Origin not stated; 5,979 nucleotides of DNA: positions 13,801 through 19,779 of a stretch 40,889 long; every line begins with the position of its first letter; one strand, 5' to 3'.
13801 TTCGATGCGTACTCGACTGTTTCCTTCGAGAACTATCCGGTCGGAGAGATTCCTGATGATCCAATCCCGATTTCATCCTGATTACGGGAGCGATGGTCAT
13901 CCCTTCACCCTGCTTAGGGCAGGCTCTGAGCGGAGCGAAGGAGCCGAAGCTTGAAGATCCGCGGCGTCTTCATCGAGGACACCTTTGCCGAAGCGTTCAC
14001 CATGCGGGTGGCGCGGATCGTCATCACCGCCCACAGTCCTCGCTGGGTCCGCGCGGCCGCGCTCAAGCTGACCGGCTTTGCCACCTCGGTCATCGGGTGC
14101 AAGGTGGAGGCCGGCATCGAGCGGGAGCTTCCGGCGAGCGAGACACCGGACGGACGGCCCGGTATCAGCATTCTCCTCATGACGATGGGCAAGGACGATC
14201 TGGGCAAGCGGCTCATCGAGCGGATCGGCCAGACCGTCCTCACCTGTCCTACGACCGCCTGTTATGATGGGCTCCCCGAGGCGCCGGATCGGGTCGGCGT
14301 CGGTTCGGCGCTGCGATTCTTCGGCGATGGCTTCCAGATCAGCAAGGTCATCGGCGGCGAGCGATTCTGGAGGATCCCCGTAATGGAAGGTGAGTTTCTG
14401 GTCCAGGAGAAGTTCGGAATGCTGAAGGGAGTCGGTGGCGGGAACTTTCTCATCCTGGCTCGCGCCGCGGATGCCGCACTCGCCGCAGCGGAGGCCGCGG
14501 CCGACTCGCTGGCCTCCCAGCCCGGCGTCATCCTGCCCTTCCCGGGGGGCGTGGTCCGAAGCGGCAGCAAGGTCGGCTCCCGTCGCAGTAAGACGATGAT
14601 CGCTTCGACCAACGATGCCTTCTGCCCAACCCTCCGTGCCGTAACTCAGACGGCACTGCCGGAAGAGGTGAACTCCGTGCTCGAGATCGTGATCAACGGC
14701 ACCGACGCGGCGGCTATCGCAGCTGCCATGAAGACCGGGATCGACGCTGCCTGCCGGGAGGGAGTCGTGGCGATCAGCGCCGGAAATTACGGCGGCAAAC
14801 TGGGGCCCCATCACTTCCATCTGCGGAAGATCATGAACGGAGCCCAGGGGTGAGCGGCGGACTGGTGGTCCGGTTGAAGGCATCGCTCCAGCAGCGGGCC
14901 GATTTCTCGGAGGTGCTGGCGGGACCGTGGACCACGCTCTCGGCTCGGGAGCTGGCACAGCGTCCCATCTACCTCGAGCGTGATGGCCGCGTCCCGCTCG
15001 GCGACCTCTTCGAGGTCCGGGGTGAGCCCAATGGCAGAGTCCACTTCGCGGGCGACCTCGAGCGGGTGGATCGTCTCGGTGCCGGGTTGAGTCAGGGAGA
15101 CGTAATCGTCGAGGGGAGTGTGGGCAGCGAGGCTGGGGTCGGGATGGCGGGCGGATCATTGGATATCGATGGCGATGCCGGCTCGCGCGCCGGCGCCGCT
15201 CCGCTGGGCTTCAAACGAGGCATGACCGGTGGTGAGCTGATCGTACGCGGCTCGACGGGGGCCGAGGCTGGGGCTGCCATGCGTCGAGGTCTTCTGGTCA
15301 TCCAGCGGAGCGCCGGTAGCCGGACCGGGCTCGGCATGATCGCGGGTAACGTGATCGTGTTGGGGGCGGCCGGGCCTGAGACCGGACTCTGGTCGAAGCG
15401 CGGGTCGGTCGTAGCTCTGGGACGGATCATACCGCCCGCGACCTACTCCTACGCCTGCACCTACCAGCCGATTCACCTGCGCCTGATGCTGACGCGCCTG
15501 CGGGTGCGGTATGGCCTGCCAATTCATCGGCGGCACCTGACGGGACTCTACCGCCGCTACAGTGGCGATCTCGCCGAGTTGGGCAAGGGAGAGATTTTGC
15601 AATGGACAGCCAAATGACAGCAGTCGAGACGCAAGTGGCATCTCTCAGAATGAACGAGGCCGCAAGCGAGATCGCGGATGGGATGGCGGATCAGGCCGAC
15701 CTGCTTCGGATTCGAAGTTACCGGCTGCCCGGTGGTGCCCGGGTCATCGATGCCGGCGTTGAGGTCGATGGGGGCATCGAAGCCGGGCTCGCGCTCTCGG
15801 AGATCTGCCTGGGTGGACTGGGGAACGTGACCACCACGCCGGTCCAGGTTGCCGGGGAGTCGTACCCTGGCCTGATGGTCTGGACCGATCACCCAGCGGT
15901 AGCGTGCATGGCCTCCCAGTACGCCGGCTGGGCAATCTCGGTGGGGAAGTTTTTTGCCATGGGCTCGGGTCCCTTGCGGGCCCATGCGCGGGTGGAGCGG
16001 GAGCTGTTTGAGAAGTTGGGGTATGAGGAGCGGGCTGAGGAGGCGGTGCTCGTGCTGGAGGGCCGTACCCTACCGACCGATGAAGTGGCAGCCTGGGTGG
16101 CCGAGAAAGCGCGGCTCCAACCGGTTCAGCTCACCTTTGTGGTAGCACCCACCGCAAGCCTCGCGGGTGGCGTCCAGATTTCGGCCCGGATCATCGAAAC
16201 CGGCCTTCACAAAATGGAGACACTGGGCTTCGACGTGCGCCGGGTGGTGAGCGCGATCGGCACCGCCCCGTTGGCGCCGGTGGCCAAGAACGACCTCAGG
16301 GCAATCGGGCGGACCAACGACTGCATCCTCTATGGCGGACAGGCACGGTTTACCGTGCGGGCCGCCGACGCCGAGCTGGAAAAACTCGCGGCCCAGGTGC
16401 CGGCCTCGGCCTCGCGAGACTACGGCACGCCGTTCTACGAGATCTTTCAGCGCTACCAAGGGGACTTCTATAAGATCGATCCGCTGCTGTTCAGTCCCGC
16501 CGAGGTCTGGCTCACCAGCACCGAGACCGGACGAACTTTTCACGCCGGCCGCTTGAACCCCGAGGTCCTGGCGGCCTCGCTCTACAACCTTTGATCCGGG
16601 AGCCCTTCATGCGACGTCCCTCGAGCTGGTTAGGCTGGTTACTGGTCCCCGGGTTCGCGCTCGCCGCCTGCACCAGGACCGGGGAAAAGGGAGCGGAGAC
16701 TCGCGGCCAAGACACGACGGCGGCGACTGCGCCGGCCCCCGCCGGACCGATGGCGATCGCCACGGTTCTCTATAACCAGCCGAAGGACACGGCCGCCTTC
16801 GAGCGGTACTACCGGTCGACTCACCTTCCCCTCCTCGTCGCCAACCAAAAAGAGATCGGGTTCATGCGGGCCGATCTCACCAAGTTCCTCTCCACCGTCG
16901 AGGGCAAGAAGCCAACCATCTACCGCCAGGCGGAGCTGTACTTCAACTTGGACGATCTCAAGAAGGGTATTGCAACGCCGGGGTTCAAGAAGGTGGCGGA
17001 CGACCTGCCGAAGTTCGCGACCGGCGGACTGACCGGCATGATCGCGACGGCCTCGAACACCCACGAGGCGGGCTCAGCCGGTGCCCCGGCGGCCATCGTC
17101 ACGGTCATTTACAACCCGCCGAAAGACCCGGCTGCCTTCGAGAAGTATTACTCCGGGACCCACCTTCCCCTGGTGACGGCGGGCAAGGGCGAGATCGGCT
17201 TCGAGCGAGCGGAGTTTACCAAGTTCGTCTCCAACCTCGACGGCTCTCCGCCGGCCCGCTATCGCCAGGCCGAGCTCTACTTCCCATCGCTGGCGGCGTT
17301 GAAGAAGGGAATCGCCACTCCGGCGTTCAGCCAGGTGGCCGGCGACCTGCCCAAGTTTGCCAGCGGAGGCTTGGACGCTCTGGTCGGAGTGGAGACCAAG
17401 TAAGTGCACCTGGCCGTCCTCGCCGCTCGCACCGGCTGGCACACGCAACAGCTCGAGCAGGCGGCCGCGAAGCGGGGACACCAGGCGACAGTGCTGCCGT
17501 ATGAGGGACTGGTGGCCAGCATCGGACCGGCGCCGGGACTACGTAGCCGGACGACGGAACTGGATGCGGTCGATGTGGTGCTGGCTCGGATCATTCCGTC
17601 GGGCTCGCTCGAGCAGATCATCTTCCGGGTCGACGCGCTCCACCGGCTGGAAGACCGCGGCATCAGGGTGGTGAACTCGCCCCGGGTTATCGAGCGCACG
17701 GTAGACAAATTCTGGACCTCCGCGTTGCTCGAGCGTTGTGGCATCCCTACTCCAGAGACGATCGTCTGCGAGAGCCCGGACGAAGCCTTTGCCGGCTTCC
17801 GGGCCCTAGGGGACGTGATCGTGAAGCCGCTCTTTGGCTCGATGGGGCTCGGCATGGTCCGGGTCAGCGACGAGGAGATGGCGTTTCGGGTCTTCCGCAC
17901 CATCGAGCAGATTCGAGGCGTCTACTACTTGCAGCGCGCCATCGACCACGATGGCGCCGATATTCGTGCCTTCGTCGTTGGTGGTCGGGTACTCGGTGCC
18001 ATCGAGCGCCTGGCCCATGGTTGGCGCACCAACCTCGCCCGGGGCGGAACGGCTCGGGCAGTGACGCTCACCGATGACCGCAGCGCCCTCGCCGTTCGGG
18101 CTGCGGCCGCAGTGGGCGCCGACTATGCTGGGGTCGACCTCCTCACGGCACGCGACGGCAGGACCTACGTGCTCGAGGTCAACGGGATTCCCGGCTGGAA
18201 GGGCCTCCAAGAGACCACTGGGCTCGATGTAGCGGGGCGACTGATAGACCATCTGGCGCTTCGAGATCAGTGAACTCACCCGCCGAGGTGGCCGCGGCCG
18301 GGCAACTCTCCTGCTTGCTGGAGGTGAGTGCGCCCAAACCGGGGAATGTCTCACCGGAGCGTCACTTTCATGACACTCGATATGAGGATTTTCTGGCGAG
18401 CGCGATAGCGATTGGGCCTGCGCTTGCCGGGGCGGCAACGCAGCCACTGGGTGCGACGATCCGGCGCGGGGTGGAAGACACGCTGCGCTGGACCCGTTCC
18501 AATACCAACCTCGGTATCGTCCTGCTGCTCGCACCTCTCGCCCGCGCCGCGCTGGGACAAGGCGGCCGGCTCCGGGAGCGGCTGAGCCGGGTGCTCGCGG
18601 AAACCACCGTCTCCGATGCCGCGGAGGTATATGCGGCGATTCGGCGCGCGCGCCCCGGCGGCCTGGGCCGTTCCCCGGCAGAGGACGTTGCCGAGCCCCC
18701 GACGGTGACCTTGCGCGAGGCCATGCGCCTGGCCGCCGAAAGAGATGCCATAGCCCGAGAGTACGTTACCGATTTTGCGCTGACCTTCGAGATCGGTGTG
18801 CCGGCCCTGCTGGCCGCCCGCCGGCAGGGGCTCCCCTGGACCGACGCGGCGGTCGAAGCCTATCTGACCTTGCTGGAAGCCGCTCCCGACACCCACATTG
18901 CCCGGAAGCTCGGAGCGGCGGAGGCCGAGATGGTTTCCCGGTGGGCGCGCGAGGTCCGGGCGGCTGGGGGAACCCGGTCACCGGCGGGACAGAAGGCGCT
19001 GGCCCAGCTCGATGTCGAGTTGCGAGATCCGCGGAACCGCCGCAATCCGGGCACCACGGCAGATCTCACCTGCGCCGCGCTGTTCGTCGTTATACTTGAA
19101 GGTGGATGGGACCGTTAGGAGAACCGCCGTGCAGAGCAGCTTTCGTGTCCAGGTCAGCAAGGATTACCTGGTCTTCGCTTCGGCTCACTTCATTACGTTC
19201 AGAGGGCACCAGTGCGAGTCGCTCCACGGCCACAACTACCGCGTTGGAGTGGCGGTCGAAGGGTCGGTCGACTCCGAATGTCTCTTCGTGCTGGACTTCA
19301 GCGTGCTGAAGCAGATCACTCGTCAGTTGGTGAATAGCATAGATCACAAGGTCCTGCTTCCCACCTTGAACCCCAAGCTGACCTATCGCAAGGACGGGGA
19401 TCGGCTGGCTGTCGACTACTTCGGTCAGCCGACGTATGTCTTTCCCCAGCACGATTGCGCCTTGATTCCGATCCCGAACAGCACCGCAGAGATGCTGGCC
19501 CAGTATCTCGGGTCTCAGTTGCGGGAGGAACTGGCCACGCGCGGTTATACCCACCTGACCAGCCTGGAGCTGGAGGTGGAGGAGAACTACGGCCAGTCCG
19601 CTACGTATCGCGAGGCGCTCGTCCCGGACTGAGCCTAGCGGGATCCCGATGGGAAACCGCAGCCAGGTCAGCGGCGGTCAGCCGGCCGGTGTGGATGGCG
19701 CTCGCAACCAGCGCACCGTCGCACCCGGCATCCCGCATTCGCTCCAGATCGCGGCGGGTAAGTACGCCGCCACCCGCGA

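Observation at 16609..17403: Exported, lipidated tandem-EthD protein embedded in the H4MPT C1-transfer operon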

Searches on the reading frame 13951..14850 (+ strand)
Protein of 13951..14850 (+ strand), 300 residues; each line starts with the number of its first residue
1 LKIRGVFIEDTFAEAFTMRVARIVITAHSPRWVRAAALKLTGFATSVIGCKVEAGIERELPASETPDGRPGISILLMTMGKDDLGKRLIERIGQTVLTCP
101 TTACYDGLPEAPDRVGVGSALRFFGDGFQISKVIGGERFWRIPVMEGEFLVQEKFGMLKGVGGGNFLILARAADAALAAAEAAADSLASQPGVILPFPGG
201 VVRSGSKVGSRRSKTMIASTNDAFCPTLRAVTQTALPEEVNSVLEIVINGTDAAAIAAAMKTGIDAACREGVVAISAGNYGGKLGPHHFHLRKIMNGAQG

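Call 4: search_protein_families(library=pfam, proteins=[window:13951-14850:+], max_evalue=0.01)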
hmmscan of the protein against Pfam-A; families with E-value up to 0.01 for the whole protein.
window:13951-14850:+ (300 aa): 2 families
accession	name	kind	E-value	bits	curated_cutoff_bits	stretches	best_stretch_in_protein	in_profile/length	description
PF02741.20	FTR_C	-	4.6e-60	202.4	25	1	147-294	1-149/149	FTR, proximal lobe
PF01913.23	FTR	-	9.2e-60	201.1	27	1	1-144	1-142/142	Formylmethanofuran-tetrahydromethanopterin formyltransferase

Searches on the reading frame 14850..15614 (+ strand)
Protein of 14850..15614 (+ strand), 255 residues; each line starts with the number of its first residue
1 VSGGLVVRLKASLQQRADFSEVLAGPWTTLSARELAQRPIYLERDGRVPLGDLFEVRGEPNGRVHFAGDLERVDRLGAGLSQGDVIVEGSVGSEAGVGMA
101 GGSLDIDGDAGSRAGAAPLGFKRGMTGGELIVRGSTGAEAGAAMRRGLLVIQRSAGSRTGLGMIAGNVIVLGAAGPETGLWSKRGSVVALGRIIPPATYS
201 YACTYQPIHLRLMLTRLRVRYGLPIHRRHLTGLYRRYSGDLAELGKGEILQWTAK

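Call 4: search_protein_families(library=pfam, proteins=[window:14850-15614:+], max_evalue=0.01)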
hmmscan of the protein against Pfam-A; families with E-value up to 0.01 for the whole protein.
window:14850-15614:+ (255 aa): 1 family
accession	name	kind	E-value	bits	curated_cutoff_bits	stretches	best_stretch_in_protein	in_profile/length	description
PF01493.24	GXGXG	-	0.00021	21.3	32.5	1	124-179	98-152/190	GXGXG motif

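Call 5: search_protein_families(library=ncbifam, proteins=[window:14850-15614:+], max_evalue=0.01)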
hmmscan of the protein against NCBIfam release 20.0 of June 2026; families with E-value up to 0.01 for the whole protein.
window:14850-15614:+ (255 aa): 2 families
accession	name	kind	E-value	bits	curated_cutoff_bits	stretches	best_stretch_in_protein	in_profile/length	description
TIGR03122.1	one_C_dehyd_C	equivalog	3.9e-44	150.8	130.65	1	6-250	2-259/260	formylmethanofuran dehydrogenase subunit C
NF042910.1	FMH_DH_FwdC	exception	5.6e-27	94.4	340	2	77-195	95-213/271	tungsten-dependent formylmethanofuran dehydrogenase subunit FwdC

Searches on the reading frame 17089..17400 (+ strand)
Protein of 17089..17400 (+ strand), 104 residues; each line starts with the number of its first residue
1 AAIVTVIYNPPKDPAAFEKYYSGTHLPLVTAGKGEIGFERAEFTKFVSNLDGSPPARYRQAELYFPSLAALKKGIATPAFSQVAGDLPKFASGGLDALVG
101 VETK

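Call 29: find_homologous_proteins(query=window:17089-17400:+, max_evalue=0.00001)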
Query seq(104 aa) (104 aa): 179 proteins with E <= 0.00001 among 183 candidates; the best 120 are listed.
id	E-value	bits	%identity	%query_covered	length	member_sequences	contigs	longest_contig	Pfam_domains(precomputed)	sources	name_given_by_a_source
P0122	3.0e-63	229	81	100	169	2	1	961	PF07110.18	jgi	jgi:uncharacterized protein (TIGR02118 family)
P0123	1.7e-55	204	65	99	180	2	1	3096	PF07110.18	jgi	-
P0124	2.6e-55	203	83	100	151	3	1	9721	PF07110.18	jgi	-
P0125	2.3e-54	200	73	80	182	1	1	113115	PF07110.18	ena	-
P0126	5.2e-54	199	73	99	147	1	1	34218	PF07110.18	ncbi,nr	ncbi:MAG: EthD family reductase, partial [Gemmatimonadales bacterium]|nr:EthD family reductase [Gemm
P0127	1.0e-53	198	79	100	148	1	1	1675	PF07110.18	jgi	jgi:uncharacterized protein (TIGR02118 family)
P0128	6.1e-52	193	79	100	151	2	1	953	PF07110.18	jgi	jgi:uncharacterized protein (TIGR02118 family)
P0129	1.1e-50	189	77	100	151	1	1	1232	PF07110.18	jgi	jgi:uncharacterized protein (TIGR02118 family)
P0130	2.0e-50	188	76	99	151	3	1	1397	PF07110.18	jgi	jgi:uncharacterized protein (TIGR02118 family)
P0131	1.3e-47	179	75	100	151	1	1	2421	PF07110.18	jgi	jgi:uncharacterized protein (TIGR02118 family)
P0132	2.0e-47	178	82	100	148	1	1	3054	PF07110.18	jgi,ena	jgi:uncharacterized protein (TIGR02118 family)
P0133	2.4e-47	178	82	100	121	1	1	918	PF07110.18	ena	-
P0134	5.3e-47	177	74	99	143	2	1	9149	PF07110.18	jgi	jgi:uncharacterized protein (TIGR02118 family)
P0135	6.0e-47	176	83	100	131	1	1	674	PF07110.18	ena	-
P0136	1.7e-46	175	82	100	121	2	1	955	PF07110.18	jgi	jgi:uncharacterized protein (TIGR02118 family)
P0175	1.8e-37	146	70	98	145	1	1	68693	PF07110.18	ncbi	-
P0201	1.1e-32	131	65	95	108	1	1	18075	PF07110.18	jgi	jgi:uncharacterized protein (TIGR02118 family)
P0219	1.4e-28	118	58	97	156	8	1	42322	PF07110.18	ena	-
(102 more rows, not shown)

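Call 32: find_encoding_contigs(protein=P0175, flank=6000, max_places=1)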
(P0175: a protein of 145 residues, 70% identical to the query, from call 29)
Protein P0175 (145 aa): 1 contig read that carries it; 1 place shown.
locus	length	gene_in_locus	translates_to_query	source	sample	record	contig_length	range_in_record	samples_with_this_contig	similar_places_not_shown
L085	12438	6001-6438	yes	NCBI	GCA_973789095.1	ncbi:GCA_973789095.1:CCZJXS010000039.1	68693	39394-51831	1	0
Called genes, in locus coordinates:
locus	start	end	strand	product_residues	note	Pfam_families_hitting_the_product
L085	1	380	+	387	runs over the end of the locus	PF02655:ATP-grasp_3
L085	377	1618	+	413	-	-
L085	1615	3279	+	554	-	PF07969:Amidohydro_3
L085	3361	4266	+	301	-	PF01913:FTR, PF02741:FTR_C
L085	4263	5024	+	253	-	-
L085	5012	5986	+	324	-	PF02289:MCH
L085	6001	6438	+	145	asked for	PF07110:EthD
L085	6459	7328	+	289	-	PF18030:Rimk_N (weak), PF14397:ATPgrasp_ST (faint), PF02655:ATP-grasp_3 (weak), PF08443:RimK, PF14398:ATPgrasp_YheCD (faint), PF02955:GSH-S_ATP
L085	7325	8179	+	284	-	PF01874:CitG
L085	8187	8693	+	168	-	PF01242:PTPS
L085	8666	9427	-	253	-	PF00977:His_biosynth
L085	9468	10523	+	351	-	PF01968:Hydantoinase_A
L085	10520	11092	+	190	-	PF00696:AA_kinase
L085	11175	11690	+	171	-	-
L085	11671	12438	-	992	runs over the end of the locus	PF00672:HAMP, PF01590:GAF (weak), PF13185:GAF_2 (weak), PF13492:GAF_3 (weak), PF00990:GGDEF, PF00563:EAL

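Call 33: find_encoding_contigs(protein=P0219, flank=6000, max_places=1)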
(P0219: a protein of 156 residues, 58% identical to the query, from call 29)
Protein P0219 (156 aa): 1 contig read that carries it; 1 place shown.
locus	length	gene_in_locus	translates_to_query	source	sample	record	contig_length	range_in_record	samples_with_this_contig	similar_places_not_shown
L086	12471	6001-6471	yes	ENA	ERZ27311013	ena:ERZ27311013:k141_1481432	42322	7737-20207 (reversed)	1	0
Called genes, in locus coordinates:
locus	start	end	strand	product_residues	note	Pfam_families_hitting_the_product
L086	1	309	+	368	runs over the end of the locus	PF02655:ATP-grasp_3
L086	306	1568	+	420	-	-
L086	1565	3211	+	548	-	PF07969:Amidohydro_3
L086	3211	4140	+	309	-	PF01913:FTR, PF02741:FTR_C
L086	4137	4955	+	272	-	PF01493:GXGXG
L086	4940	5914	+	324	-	PF02289:MCH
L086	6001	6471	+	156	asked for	PF07110:EthD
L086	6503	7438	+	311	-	PF18030:Rimk_N (weak), PF14397:ATPgrasp_ST (faint), PF02655:ATP-grasp_3 (weak), PF02955:GSH-S_ATP, PF08443:RimK, PF14398:ATPgrasp_YheCD (faint)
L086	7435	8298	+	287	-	PF01874:CitG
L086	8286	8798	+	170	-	PF01242:PTPS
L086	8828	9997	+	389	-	-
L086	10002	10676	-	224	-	PF00977:His_biosynth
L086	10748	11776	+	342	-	PF01968:Hydantoinase_A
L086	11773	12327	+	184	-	PF00696:AA_kinase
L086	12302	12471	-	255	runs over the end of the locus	PF04476:4HFCP_synth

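Call 34: find_encoding_contigs(protein=P0201, flank=6000, max_places=1)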
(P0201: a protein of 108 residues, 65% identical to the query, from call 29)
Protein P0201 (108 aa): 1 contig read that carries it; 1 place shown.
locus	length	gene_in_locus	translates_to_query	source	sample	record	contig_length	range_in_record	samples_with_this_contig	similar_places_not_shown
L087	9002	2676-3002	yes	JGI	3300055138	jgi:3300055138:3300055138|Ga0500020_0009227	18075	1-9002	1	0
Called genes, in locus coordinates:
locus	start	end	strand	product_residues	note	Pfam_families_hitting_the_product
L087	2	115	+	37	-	?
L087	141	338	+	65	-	-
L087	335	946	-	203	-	PF04343:DUF488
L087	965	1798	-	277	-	-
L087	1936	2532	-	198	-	PF00857:Isochorismatase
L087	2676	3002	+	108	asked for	PF07110:EthD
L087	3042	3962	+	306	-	PF02567:PhzC-PhzF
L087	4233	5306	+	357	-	PF18152:DAHP_snth_FXD, PF00793:DAHP_synth_1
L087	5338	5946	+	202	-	PF00800:PDT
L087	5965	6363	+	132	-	PF14489:QueF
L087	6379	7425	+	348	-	PF01820:Dala_Dala_lig_N, PF02222:ATP-grasp (weak), PF02786:CPSase_L_D2, PF07478:Dala_Dala_lig_C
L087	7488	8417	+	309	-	PF01694:Rhomboid, PF08551:DUF1751 (weak), PF20216:DUF6576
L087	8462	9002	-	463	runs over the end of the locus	PF00291:PALP, PF00571:CBS (weak)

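Call 35: find_homologous_proteins(query=P0219, max_evalue=0.00001)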
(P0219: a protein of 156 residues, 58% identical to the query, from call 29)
Query P0219 (156 aa): 732 proteins with E <= 0.00001 among 2524 candidates; the best 120 are listed.
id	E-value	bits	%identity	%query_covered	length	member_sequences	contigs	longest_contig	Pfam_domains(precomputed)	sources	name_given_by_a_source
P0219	7.9e-92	323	100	100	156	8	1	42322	PF07110.18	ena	-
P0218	8.4e-87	307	93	100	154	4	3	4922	PF07110.18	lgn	-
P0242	4.3e-76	272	84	100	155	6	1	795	PF07110.18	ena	-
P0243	1.2e-75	270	84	100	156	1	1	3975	PF07110.18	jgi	jgi:uncharacterized protein (TIGR02118 family)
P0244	1.3e-74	267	83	100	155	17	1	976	PF07110.18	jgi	-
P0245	1.2e-73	264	81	100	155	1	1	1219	PF07110.18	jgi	jgi:uncharacterized protein (TIGR02118 family)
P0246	2.5e-73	263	81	100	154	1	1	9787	PF07110.18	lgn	-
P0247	1.4e-71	257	81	100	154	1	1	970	PF07110.18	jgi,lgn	jgi:uncharacterized protein (TIGR02118 family)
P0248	5.6e-71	255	79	100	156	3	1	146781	PF07110.18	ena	-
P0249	1.0e-70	254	80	100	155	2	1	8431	PF07110.18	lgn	-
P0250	1.1e-70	254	79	100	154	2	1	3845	PF07110.18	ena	-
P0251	2.6e-70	253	78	100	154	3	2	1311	PF07110.18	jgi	jgi:uncharacterized protein (TIGR02118 family)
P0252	4.2e-70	252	79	100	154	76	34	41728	PF07110.18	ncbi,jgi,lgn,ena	jgi:uncharacterized protein (TIGR02118 family)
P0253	2.2e-69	250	79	100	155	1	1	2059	PF07110.18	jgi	jgi:uncharacterized protein (TIGR02118 family)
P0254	5.5e-69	249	75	100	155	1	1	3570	PF07110.18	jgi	jgi:uncharacterized protein (TIGR02118 family)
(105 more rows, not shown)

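Call 64: find_encoding_contigs(protein=P0252, flank=4000, max_places=2)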
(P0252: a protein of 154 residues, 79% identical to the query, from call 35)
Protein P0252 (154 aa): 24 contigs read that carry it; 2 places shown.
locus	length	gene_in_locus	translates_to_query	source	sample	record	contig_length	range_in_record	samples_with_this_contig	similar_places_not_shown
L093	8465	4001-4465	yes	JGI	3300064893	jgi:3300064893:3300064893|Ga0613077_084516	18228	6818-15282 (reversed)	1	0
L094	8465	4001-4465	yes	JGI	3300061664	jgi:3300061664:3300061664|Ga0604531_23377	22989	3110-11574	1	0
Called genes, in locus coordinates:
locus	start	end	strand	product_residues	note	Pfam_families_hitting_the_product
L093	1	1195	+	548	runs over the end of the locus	PF07969:Amidohydro_3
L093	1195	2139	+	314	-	PF01913:FTR, PF02741:FTR_C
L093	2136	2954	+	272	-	PF01493:GXGXG (weak)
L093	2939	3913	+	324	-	PF02289:MCH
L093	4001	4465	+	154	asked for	PF07110:EthD (weak)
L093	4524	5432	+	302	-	PF18030:Rimk_N, PF14397:ATPgrasp_ST (faint), PF02655:ATP-grasp_3 (weak), PF08443:RimK, PF02955:GSH-S_ATP (weak)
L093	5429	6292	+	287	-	PF01874:CitG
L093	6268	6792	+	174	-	PF01242:PTPS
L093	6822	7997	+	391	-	-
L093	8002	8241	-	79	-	PF00977:His_biosynth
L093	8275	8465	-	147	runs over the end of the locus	PF00977:His_biosynth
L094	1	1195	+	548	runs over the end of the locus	PF07969:Amidohydro_3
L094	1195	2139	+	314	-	PF01913:FTR, PF02741:FTR_C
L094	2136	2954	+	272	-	PF01493:GXGXG (weak)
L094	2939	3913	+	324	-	PF02289:MCH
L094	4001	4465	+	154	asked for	PF07110:EthD (weak)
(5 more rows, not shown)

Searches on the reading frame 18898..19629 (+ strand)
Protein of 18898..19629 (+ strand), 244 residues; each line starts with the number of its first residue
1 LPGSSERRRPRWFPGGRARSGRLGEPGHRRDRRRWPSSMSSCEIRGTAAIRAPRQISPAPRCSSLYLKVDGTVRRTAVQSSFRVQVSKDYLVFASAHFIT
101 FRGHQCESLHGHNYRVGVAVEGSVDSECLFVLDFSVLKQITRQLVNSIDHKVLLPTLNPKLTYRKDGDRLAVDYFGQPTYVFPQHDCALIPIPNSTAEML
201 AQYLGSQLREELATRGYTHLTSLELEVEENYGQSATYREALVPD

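Call 7: search_protein_families(library=pfam, proteins=[window:18898-19629:+], max_evalue=0.001)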
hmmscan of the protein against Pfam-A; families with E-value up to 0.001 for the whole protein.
window:18898-19629:+ (244 aa): 1 family
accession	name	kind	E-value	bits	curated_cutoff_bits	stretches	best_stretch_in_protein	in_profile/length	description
PF01242.24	PTPS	-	5.8e-21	75.1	22.4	1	92-239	7-120/121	6-pyruvoyl tetrahydropterin synthase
